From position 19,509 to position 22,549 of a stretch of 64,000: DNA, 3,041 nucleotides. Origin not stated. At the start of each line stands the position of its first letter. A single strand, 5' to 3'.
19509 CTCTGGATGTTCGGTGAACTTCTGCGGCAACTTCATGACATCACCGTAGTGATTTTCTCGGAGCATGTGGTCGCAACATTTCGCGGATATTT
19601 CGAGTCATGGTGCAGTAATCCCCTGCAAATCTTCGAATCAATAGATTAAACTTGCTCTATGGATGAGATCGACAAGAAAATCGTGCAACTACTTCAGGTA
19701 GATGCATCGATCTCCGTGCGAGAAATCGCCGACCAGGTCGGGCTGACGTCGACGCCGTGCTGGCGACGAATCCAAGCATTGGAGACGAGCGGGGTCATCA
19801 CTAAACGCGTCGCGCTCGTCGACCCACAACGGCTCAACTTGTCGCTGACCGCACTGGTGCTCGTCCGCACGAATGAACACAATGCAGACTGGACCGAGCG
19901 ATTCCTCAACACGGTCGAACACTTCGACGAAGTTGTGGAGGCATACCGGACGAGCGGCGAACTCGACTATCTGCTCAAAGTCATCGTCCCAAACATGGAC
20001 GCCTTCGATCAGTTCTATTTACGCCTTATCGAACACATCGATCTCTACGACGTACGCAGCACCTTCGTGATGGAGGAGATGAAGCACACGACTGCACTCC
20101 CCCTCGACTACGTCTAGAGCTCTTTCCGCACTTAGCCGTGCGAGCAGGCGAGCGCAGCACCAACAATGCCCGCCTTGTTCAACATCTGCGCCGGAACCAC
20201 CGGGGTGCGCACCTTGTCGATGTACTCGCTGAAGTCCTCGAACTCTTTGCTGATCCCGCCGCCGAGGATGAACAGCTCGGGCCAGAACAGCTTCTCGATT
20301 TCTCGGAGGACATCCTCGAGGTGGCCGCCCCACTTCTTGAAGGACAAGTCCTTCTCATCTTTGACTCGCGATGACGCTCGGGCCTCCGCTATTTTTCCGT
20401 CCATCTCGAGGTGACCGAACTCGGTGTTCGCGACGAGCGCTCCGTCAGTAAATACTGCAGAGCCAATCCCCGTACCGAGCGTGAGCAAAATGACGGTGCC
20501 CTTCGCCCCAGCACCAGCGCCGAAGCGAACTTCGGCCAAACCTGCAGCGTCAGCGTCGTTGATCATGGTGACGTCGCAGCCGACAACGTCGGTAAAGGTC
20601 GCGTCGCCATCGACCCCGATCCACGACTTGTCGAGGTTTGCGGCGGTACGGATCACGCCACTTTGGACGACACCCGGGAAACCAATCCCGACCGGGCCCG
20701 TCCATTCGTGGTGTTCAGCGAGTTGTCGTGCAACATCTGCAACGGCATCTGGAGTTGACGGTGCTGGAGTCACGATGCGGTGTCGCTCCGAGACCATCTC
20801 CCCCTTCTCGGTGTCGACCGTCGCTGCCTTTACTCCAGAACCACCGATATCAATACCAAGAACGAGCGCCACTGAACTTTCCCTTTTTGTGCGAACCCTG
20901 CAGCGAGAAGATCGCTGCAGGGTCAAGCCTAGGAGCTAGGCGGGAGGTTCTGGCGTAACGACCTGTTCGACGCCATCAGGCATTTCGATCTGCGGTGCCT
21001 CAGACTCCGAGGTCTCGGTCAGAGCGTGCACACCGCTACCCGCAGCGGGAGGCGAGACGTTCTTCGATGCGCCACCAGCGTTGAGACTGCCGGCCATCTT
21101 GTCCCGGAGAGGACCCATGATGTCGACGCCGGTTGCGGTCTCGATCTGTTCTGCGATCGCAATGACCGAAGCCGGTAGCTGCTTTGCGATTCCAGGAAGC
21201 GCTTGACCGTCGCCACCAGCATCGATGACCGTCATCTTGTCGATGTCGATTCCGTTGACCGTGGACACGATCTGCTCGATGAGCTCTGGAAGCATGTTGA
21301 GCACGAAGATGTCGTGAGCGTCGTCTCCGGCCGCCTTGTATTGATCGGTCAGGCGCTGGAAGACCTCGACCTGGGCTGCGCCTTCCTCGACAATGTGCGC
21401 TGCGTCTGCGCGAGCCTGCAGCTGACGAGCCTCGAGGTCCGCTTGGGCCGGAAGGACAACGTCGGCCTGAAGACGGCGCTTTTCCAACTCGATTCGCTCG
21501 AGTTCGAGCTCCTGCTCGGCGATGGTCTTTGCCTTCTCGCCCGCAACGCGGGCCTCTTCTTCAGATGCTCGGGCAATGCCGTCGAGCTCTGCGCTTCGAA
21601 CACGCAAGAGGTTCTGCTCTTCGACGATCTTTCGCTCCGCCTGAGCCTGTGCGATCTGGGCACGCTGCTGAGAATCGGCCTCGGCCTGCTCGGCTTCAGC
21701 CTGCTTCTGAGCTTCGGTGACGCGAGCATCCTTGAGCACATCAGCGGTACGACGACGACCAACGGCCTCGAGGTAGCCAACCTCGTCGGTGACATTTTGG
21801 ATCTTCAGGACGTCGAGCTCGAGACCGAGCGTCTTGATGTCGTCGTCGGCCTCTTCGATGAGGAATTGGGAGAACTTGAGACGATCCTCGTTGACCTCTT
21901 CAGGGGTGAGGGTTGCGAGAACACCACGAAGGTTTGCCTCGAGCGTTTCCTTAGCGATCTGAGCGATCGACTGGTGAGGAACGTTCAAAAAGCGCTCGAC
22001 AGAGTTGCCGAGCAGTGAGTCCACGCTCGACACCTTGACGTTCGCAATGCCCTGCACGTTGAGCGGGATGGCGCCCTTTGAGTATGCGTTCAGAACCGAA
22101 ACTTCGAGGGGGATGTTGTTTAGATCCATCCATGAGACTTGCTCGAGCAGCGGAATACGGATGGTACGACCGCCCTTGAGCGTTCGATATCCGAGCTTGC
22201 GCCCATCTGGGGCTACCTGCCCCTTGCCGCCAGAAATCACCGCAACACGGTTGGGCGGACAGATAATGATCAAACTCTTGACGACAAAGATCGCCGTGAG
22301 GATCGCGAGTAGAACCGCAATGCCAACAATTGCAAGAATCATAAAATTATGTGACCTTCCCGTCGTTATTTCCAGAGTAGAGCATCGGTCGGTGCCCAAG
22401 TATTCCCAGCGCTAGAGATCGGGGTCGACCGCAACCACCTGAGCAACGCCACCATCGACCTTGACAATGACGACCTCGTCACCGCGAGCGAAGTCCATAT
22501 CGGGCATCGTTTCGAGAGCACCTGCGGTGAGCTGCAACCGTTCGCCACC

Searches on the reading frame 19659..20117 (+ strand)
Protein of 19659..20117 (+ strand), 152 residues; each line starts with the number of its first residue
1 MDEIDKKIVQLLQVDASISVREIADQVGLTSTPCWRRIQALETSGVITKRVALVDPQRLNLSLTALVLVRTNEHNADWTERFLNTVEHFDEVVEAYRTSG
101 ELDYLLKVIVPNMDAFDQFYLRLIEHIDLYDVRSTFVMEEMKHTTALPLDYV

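Call 33: search_protein_families(library=pfam, proteins=[window:19659-20117:+])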
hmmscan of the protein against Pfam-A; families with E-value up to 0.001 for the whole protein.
window:19659-20117:+ (152 aa): 4 families
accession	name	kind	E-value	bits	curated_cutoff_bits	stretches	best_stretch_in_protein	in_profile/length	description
PF01037.27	AsnC_trans_reg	-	2.4e-19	69.4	25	1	67-140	1-73/73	Lrp/AsnC ligand binding domain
PF13404.12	HTH_AsnC-type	-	1.7e-18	66.6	27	1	1-42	1-42/42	AsnC-type helix-turn-helix domain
PF13412.12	HTH_24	-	5.3e-18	64.8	21.9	1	1-48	1-48/48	Winged helix-turn-helix DNA-binding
PF08279.18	HTH_11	-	0.00021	21.5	25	1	6-46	3-44/55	HTH domain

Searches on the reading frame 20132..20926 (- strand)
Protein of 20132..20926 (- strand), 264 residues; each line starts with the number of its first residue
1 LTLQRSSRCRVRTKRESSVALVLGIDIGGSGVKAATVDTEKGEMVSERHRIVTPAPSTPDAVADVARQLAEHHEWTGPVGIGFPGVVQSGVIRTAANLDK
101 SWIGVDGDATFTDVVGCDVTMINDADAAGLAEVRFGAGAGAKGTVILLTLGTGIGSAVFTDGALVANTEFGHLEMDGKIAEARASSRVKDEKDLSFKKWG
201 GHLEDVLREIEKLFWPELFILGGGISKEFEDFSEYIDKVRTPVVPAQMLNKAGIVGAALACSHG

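Call 33: search_protein_families(library=pfam, proteins=[window:20132-20926:-])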
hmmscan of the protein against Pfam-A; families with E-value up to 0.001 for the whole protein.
window:20132-20926:- (264 aa): 1 family
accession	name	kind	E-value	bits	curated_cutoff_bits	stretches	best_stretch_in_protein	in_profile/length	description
PF00480.26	ROK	-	1.2e-22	81.2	22.9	1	23-176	2-161/294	ROK family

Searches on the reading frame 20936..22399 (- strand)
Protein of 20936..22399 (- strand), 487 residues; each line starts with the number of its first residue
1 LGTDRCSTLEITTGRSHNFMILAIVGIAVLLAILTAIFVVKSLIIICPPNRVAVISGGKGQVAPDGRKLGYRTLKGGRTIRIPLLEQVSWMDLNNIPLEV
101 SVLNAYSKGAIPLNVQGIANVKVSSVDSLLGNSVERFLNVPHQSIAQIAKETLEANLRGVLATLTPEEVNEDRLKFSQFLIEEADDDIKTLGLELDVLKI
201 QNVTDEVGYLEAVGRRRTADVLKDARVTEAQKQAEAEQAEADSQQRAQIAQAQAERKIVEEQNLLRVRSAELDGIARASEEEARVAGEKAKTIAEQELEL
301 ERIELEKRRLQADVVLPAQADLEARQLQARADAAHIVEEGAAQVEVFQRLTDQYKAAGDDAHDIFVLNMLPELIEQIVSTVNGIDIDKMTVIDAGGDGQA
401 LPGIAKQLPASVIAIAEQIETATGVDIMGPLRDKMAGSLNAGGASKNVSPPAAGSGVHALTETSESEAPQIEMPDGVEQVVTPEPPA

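Call 33: search_protein_families(library=pfam, proteins=[window:20936-22399:-])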
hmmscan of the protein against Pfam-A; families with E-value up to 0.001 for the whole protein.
window:20936-22399:- (487 aa): 1 family
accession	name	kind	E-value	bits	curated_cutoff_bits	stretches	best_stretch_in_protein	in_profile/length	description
PF01145.31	Band_7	-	1.1e-20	74.9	23.6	1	46-234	2-176/176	SPFH domain / Band 7 family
